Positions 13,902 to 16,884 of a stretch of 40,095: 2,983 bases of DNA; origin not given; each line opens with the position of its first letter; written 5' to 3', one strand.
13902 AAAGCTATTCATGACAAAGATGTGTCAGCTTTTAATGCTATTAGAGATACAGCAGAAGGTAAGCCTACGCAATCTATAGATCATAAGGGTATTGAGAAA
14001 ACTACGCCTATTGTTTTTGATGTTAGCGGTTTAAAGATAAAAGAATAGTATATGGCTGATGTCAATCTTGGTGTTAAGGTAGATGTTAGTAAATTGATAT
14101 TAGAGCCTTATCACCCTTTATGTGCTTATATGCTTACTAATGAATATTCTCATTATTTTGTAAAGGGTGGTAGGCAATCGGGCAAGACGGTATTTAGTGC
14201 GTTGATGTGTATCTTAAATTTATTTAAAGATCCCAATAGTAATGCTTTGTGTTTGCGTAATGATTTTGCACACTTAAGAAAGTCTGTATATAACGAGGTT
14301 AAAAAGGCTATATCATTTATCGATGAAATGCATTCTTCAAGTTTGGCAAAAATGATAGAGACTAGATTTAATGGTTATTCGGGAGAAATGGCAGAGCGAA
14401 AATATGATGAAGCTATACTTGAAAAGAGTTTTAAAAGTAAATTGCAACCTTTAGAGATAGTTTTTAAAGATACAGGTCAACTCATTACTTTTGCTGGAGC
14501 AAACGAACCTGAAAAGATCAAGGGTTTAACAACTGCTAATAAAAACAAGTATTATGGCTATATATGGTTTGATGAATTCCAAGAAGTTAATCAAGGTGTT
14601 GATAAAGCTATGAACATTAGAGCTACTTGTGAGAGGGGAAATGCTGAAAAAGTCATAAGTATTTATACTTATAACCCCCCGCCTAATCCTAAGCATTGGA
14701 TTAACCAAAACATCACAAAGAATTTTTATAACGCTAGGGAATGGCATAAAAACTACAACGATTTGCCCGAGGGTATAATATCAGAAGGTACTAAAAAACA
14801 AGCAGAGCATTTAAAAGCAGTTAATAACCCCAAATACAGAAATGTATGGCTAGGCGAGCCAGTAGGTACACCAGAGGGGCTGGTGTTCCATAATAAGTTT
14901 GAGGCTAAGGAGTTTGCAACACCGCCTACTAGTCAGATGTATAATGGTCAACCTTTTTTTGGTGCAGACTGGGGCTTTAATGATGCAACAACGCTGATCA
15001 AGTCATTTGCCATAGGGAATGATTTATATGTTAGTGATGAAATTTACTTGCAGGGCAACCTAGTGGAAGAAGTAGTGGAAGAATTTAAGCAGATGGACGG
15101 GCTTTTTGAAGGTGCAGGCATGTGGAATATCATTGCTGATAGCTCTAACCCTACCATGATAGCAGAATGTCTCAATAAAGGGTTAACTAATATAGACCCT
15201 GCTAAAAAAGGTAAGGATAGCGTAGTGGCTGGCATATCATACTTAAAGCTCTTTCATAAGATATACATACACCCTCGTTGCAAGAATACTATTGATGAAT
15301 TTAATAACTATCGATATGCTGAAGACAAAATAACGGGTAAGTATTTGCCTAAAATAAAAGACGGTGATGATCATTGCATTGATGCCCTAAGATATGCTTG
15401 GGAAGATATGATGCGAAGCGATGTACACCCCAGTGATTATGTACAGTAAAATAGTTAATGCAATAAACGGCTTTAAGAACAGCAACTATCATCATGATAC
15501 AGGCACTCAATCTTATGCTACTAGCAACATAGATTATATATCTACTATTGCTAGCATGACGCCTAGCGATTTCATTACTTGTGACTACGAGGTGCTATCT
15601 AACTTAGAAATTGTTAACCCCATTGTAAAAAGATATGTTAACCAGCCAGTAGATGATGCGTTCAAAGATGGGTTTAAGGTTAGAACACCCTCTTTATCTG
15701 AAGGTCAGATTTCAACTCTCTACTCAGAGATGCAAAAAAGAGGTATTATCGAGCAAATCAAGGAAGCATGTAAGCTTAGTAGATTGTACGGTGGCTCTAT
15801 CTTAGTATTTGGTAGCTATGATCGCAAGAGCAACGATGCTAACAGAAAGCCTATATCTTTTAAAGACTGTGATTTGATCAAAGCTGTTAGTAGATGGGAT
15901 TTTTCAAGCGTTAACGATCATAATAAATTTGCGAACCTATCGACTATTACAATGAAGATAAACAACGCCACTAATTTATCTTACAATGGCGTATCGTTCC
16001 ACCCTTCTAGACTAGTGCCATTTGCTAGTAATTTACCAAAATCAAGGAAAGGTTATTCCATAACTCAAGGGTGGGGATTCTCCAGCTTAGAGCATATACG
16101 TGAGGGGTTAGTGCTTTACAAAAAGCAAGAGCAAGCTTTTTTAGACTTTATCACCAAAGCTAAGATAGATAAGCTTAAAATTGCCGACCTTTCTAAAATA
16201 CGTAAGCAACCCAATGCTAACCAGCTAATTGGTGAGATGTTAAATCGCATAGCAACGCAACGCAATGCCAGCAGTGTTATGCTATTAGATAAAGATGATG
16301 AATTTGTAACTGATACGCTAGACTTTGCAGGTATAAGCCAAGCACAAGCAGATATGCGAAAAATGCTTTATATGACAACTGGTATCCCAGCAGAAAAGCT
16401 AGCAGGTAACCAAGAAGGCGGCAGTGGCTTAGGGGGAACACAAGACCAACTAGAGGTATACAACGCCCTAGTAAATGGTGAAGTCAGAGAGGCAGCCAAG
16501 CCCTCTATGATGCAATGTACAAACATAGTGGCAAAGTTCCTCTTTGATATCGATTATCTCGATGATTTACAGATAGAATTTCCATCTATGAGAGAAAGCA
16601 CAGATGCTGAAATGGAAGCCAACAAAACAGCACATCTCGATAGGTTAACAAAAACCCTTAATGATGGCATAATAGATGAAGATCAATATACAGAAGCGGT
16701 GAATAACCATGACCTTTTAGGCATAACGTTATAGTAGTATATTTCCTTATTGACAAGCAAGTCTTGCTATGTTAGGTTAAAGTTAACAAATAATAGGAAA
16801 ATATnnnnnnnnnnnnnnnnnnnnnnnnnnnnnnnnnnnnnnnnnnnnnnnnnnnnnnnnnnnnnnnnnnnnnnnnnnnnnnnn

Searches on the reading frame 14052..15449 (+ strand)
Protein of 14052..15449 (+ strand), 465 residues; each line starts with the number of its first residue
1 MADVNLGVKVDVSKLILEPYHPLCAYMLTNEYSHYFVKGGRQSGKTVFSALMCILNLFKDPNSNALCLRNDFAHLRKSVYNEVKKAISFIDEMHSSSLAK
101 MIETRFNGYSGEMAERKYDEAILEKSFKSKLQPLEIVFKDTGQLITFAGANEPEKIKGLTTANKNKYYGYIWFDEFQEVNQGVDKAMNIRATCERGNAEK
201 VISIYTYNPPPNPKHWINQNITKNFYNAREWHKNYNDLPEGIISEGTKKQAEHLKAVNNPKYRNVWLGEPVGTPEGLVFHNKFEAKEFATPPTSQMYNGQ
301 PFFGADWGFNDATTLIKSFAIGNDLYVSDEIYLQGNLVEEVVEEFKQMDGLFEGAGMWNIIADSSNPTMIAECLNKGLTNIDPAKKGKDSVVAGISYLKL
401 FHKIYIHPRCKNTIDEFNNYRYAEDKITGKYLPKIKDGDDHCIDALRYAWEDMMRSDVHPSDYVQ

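Call 10: search_dna_similar(query=window:14052-15449:+, collection=phages, mode=protein, max_rows=15)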
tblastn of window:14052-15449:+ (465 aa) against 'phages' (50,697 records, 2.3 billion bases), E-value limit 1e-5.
Records with a match: 1295; places in all: 1297; records where one place covers at least 80% of the query: 588.
Best place of each record, by identity: <60% 1295.
By first word of the organism name: Streptococcus 208; Staphylococcus 149; Salmonella 133; Bacteroides 96; Enterococcus 88; Clostridium 61; Bacillus 53; Klebsiella 45; Acinetobacter 43; Listeria 38; and 69 more.
By host as written in the record: - 165; Staphylococcus aureus 39; Clostridium sporogenes ATCC-15579 30; Enterococcus faecalis 27; Klebsiella pneumoniae 26; Acinetobacter baumannii 20; Pseudomonas aeruginosa 19; Listeria monocytogenes 18; and 514 more.
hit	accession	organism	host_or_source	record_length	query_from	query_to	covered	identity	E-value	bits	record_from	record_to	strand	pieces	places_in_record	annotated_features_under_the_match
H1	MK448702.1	Streptococcus phage Javan199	Streptococcus equinus 2B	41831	10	457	96%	30.1%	9e-30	129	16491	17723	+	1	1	terminase large subunit | terminase small subunit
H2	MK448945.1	Streptococcus phage Javan454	Streptococcus pyogenes ERR111864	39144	6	451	96%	30.1%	3e-29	127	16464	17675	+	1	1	terminase large subunit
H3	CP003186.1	Thermoanaerobacterium phage THSA-485A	Thermoanaerobacterium saccharolyticum ...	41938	20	465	96%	29.9%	5e-29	127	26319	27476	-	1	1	phage terminase, large subunit, PBSX family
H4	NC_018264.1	Thermoanaerobacterium phage THSA-485A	Thermoanaerobacterium saccharolyticum ...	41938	20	465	96%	29.9%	5e-29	127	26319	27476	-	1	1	terminase large subunit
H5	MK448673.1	Streptococcus phage Javan119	Streptococcus dysgalactiae ATCC_27957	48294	6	451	96%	29.9%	1e-27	122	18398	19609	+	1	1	terminase large subunit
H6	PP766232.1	Streptococcus phage phiGBSVK-E1_GBSInt11.1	Streptococcus agalactiae JN_AR_GBS376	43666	8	451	95%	30.0%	2e-29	128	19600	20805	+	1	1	terminase large subunit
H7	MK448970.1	Streptococcus phage Javan516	Streptococcus pyogenes MGAS6180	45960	6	451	96%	29.8%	2e-29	128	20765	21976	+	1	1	terminase large subunit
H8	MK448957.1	Streptococcus phage Javan484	Streptococcus pyogenes HSC5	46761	6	451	96%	29.8%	2e-29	128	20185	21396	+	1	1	terminase large subunit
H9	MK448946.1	Streptococcus phage Javan456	Streptococcus pyogenes ERR111888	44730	6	451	96%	29.8%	3e-27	121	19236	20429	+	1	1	terminase large subunit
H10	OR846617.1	Enterococcus phage Efs 1-1-1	Enterococcus faecalis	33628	1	458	98%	28.9%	1e-23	110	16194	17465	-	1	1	record has no annotation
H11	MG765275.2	Lactobacillus phage Bassarid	Lactobacillus plantarum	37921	1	454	98%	29.1%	2e-34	142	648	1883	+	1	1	terminase large subunit | terminase small subunit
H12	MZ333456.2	Enterococcus phage VEsP-1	Enterococcus sp.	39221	1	458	98%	28.7%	1e-24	113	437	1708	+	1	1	terminase large subunit | terminase small subunit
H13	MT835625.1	Bacteriophage sp.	human fecal samples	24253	9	455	96%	29.3%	7e-34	141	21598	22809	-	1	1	record has no annotation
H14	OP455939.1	Latilactobacillus phage TMW 1.46 P1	Latilactobacillus sakei TMW 1.46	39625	6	452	96%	29.3%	1e-35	146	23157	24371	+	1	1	terminase large subunit | terminase small subunit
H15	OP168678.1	Staphylococcus phage vB_SpsS_VL4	Staphylococcus pseudintermedius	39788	37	454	90%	31.3%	6e-29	126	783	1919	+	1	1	terminase large subunit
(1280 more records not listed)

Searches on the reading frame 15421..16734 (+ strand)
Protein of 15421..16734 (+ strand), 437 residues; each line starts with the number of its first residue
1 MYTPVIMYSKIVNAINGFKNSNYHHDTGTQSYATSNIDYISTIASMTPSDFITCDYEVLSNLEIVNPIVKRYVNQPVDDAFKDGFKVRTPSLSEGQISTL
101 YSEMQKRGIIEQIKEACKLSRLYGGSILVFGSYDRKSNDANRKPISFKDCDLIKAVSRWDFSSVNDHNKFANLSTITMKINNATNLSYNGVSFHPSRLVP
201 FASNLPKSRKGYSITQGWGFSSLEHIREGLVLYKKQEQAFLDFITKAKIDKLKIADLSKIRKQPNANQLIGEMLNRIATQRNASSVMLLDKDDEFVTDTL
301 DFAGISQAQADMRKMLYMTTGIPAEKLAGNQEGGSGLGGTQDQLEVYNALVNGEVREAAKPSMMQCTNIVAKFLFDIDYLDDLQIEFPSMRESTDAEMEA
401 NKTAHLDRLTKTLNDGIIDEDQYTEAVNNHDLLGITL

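Call 11: find_related_loci(query=window:15421-16734:+, collection=viral_contigs, flank=10000)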
Query window:15421-16734:+ (437 aa) in viral_contigs; peptide patterns used: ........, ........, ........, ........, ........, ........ (x = any residue, [..] = any of these).
7 stretches matched a pattern; 1 encode a relative of the query (tblastn E <= 1e-3); 1 distinct loci.
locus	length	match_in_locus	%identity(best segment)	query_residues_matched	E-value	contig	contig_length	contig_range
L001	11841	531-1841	99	1-437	0e+0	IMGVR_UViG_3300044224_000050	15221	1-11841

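Call 37: find_homologous_proteins(query=window:15421-16734:+, max_evalue=1e-30)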
Query window:15421-16734:+ (437 aa): 24 proteins with E <= 1e-30 among 4931 candidates.
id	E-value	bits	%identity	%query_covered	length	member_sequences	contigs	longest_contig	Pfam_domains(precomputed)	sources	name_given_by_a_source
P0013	8.9e-257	870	90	99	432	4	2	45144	PF06381.17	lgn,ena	-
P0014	1.1e-253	859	89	99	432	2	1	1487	PF06381.17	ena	-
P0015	1.7e-242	823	86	98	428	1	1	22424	PF06381.17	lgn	-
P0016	2.6e-242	822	86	97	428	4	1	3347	PF06381.17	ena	-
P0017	1.8e-241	819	86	97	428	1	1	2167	PF06381.17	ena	-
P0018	4.1e-241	818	86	98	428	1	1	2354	PF06381.17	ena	-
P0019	8.3e-241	817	86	97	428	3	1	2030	PF06381.17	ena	-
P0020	2.1e-240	816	86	97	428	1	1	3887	PF06381.17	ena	-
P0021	3.0e-240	815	86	97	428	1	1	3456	PF06381.17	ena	-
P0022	4.3e-166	571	60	99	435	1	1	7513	PF06381.17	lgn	-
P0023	1.3e-88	316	38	95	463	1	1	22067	PF06381.17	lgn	-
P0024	2.9e-39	153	27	87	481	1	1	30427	PF06381.17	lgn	-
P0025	5.4e-37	146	27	93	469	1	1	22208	PF06381.17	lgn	-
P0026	9.5e-36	142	27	97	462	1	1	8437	PF06381.17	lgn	-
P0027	2.0e-35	141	28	87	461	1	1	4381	PF06381.17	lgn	-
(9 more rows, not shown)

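Call 38: find_encoding_contigs(protein=P0013, flank=5000, max_places=3)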
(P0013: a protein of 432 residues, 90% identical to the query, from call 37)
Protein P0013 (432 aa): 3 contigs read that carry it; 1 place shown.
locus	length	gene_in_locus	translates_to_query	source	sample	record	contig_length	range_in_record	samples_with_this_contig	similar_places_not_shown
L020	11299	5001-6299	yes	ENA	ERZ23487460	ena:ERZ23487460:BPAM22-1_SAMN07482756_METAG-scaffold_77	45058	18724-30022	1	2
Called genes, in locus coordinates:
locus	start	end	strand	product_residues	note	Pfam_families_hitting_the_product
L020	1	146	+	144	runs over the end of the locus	-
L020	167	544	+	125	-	-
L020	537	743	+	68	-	-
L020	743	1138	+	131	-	-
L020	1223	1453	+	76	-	-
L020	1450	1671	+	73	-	-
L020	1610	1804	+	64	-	-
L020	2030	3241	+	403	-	PF03602:Cons_hypoth95 (faint), PF01555:N6_N4_Mtase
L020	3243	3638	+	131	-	-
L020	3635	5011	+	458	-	PF03237:Terminase_6N (weak), PF04466:Terminase_3, PF17288:Terminase_3C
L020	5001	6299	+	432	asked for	PF06381:Phage_portal_3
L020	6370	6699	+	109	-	-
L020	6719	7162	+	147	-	-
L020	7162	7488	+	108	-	-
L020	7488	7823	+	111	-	-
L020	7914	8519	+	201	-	PF13174:TPR_6 (faint), PF13414:TPR_11 (faint), PF13431:TPR_17 (faint), PF21033:RMD1-3 (faint), PF13424:TPR_12, PF00515:TPR_1 (weak), PF07719:TPR_2 (weak), PF13181:TPR_8 (weak), +3 more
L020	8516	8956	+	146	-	-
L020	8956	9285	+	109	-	-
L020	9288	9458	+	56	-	-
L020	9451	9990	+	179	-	-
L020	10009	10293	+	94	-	-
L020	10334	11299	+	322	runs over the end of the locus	PF04233:Phage_Mu_F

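Call 39: find_encoding_contigs(protein=P0015, flank=5000, max_places=3)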
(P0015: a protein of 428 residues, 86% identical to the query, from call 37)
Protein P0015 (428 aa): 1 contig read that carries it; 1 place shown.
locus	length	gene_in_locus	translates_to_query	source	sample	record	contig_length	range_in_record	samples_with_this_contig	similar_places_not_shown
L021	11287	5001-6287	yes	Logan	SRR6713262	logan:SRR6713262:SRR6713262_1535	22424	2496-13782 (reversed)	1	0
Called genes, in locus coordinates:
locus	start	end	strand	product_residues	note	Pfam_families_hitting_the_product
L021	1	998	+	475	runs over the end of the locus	-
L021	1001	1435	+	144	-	-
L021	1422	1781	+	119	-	-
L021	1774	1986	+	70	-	-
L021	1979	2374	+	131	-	-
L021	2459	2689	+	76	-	-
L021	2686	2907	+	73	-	-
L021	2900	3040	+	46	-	-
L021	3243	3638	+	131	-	-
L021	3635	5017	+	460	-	PF03237:Terminase_6N (weak), PF04466:Terminase_3, PF17288:Terminase_3C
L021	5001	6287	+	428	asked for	PF06381:Phage_portal_3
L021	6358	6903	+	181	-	-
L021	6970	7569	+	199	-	PF13174:TPR_6 (faint), PF13176:TPR_7 (faint), PF13414:TPR_11 (faint), PF13181:TPR_8 (faint), PF12895:ANAPC3 (weak), PF13424:TPR_12, PF00515:TPR_1 (weak), PF07719:TPR_2 (weak), +4 more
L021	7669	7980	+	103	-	-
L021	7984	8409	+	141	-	-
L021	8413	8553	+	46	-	-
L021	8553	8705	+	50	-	-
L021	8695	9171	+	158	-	-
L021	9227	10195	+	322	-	PF04233:Phage_Mu_F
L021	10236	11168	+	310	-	-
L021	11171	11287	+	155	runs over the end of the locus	PF09956:Phage_cement_2 (weak)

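Call 40: find_encoding_contigs(protein=P0022, flank=6000, max_places=3)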
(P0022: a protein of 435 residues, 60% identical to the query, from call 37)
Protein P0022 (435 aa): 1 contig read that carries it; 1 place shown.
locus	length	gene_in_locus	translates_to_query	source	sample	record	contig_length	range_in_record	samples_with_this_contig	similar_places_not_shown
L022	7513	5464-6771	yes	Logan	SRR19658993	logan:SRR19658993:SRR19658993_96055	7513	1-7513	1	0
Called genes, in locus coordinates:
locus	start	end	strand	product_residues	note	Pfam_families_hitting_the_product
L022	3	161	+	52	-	?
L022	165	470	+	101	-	-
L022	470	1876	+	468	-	-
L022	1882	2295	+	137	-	-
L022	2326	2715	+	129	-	-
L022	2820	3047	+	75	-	-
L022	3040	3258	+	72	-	-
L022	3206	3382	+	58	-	-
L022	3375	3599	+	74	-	-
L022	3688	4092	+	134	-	-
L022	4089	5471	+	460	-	PF04466:Terminase_3 (weak), PF03237:Terminase_6N (weak), PF04466:Terminase_3, PF17288:Terminase_3C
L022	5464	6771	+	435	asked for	PF06381:Phage_portal_3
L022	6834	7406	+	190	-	-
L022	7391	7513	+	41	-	?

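Call 44: find_related_loci(query=A2, collection=genome_contigs, flank=10000)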
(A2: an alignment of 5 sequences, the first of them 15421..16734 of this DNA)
Query A2 (437 aa) in genome_contigs; peptide patterns used: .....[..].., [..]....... (x = any residue, [..] = any of these).
63 stretches matched a pattern; 2 encode a relative of the query (tblastn E <= 1e-3); 2 distinct loci.
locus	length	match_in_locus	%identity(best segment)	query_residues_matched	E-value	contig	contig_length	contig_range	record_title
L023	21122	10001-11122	29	51-434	3e-38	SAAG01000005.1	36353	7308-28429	MAG: Candidatus Gracilibacteria bacterium isolate INTA.CYC.027 contig-100_817, whole genome shotgun sequence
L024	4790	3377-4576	28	33-437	6e-38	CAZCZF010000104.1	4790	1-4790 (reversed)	MAG TPA_asm: uncultured Vampirovibrio sp. isolate SRP350583_co2_411 genome assembly, contig: NODE_26741_length_4790_cov_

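Call 45: find_related_loci(query=A2, collection=viral_contigs, flank=10000)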
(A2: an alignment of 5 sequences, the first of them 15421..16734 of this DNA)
Query A2 (437 aa) in viral_contigs; peptide patterns used: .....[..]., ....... (x = any residue, [..] = any of these).
228 stretches matched a pattern; 104 encode a relative of the query (tblastn E <= 1e-3); the best 80 are kept; 80 distinct loci.
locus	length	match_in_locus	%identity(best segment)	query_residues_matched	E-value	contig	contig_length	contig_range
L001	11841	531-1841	99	1-437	0e+0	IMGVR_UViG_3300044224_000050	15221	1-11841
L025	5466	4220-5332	27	57-433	4e-39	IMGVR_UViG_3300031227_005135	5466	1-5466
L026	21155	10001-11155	26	52-437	1e-38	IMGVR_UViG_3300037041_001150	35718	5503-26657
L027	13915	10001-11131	26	57-437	4e-38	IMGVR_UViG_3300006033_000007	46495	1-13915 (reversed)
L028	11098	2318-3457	27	52-437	3e-38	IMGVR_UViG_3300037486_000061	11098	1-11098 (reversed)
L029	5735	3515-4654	27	52-437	8e-38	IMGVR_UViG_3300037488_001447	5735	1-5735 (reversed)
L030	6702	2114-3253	26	52-437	8e-38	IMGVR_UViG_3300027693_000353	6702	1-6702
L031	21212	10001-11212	24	26-435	1e-37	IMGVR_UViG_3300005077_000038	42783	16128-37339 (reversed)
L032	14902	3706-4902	26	40-437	3e-37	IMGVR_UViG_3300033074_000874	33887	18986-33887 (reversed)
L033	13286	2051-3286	24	10-435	7e-37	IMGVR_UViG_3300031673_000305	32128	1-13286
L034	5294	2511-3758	24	15-437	8e-37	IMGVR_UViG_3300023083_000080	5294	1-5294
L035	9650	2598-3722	26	52-434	7e-37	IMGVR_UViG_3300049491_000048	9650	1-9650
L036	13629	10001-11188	25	33-433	8e-37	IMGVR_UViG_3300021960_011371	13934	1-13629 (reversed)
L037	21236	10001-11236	24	10-435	7e-37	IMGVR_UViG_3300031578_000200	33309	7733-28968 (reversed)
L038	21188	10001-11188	25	33-433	1e-36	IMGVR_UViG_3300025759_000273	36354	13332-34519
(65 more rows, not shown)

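Call 100: search_protein_families(library=pfam, proteins=[L001:1915-2298:+, L021:6358-6903:+, L021:6970-7569:+, L020:7914-8519:+, L020:6370-6699:+], max_evalue=0.00001)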
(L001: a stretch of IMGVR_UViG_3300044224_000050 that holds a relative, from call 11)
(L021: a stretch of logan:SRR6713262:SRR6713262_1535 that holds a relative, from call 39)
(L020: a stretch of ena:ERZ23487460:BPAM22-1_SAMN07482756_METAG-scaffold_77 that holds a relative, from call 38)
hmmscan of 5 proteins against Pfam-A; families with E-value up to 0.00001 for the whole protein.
L001:1915-2298:+ (127 aa): 13 families
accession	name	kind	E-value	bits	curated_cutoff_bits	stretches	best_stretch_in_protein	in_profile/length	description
PF00515.34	TPR_1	-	3e-25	87.4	27.8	2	73-105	2-34/34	Tetratricopeptide repeat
PF13414.12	TPR_11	-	5.8e-22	77.5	26.8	2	48-82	4-38/42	TPR repeat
PF07719.23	TPR_2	-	1.2e-19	69.1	27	1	73-105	2-34/34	Tetratricopeptide repeat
PF13181.12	TPR_8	-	3.3e-18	64.7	25.7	1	73-105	2-34/34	Tetratricopeptide repeat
PF13431.12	TPR_17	-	7.3e-17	60.6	24.4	1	60-93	1-34/34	Tetratricopeptide repeat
PF13428.12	TPR_14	-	2.2e-13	49.9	23.5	0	7-45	4-42/44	Tetratricopeptide repeat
PF13424.12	TPR_12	-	3.8e-11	43.4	30.1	1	40-101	5-74/77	Tetratricopeptide repeat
PF14559.12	TPR_19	-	5.2e-11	43.1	25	0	56-115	9-68/68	Tetratricopeptide repeat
PF13432.12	TPR_16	-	3.2e-09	37.5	32.7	1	49-104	8-63/65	Tetratricopeptide repeat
PF13176.12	TPR_7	-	8.9e-09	35.2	27.9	0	74-104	1-31/36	Tetratricopeptide repeat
PF13174.12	TPR_6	-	3e-06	28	26.3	0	74-104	2-32/33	Tetratricopeptide repeat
PF13371.12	TPR_9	-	3e-06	27.6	35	0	47-116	4-72/73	Tetratricopeptide repeat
PF24575.1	TPR_Slam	-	9.1e-06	26.5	35.2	0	72-111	47-86/104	Surface lipoprotein assembly modifier, N-terminal TPR repeats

L021:6358-6903:+ (181 aa): 16 families
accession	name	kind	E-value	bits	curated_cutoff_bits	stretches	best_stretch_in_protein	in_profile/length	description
PF13414.12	TPR_11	-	9.1e-27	92.9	26.8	2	90-118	10-38/42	TPR repeat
PF07719.23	TPR_2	-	2.5e-26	90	27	1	74-106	1-33/34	Tetratricopeptide repeat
PF00515.34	TPR_1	-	4.7e-26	89.9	27.8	1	110-141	3-34/34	Tetratricopeptide repeat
PF13181.12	TPR_8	-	1.5e-24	84.5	25.7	1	110-140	3-33/34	Tetratricopeptide repeat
PF13431.12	TPR_17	-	2.1e-16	59.2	24.4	0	96-121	1-26/34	Tetratricopeptide repeat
PF13428.12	TPR_14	-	2.4e-15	55.9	23.5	0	44-80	5-41/44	Tetratricopeptide repeat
PF13424.12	TPR_12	-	1.3e-14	54.5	30.1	0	12-70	9-75/77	Tetratricopeptide repeat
PF13432.12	TPR_16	-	2.9e-11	44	32.7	0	46-106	3-63/65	Tetratricopeptide repeat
PF14559.12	TPR_19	-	7e-11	42.7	25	0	21-77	6-62/68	Tetratricopeptide repeat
PF13176.12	TPR_7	-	3.4e-09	36.5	27.9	0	112-143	3-34/36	Tetratricopeptide repeat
PF13174.12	TPR_6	-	2.9e-08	34.3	26.3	0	21-38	15-32/33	Tetratricopeptide repeat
PF13371.12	TPR_9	-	5.4e-08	33.2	35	0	84-147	5-68/73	Tetratricopeptide repeat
PF23914.1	TPR_CcmH_CycH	-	6.1e-08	33.1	42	0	20-106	64-153/158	Cytochrome c-type biogenesis protein H TPR domain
PF13374.12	TPR_10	-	1.1e-06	28.9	27.5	0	45-68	7-30/42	Tetratricopeptide repeat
PF24575.1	TPR_Slam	-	1.5e-06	29.1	35.2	0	18-48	59-89/104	Surface lipoprotein assembly modifier, N-terminal TPR repeats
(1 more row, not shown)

L021:6970-7569:+ (199 aa): 11 families
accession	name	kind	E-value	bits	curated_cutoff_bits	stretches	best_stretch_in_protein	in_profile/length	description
PF00515.34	TPR_1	-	4.8e-19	67.7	27.8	1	150-182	1-33/34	Tetratricopeptide repeat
PF13181.12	TPR_8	-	4.4e-18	64.3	25.7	0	150-182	1-33/34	Tetratricopeptide repeat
PF13424.12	TPR_12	-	5.6e-18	65.4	30.1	1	112-180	5-75/77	Tetratricopeptide repeat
PF07719.23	TPR_2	-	4.1e-12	45.7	27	1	150-182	1-33/34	Tetratricopeptide repeat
PF12895.13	ANAPC3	-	4.4e-10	40.1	27.2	1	93-174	6-80/82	Anaphase-promoting complex, cyclosome, subunit 3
PF13432.12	TPR_16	-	6.3e-10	39.8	32.7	0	150-183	31-64/65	Tetratricopeptide repeat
PF13428.12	TPR_14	-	6.4e-09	36.1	23.5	0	151-183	2-34/44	Tetratricopeptide repeat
PF13414.12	TPR_11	-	3.8e-08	33.3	26.8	0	60-86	11-38/42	TPR repeat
PF13174.12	TPR_6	-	1.7e-07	31.8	26.3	0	111-139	1-29/33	Tetratricopeptide repeat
PF14559.12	TPR_19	-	2.7e-07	31.2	25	0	96-139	11-54/68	Tetratricopeptide repeat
PF23914.1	TPR_CcmH_CycH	-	5.1e-07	30.1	42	0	51-138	58-149/158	Cytochrome c-type biogenesis protein H TPR domain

L020:7914-8519:+ (201 aa): 9 families
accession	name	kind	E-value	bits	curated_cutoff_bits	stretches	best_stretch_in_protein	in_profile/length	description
PF00515.34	TPR_1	-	2.2e-20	72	27.8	1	152-184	1-33/34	Tetratricopeptide repeat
PF13181.12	TPR_8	-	7.1e-19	66.8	25.7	0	152-184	1-33/34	Tetratricopeptide repeat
PF13424.12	TPR_12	-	4.8e-17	62.4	30.1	2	112-182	2-75/77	Tetratricopeptide repeat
PF07719.23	TPR_2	-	3.2e-14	52.2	27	1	152-184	1-33/34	Tetratricopeptide repeat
PF13428.12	TPR_14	-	7e-10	39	23.5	0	153-188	2-38/44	Tetratricopeptide repeat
PF13414.12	TPR_11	-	7.1e-09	35.6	26.8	0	60-86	11-38/42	TPR repeat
PF13432.12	TPR_16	-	1.2e-08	35.6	32.7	0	126-185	10-64/65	Tetratricopeptide repeat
PF13174.12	TPR_6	-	4.9e-08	33.5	26.3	0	115-142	2-29/33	Tetratricopeptide repeat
PF23914.1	TPR_CcmH_CycH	-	1.2e-06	28.8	42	0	55-141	62-149/158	Cytochrome c-type biogenesis protein H TPR domain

L020:6370-6699:+ (109 aa): 0 families
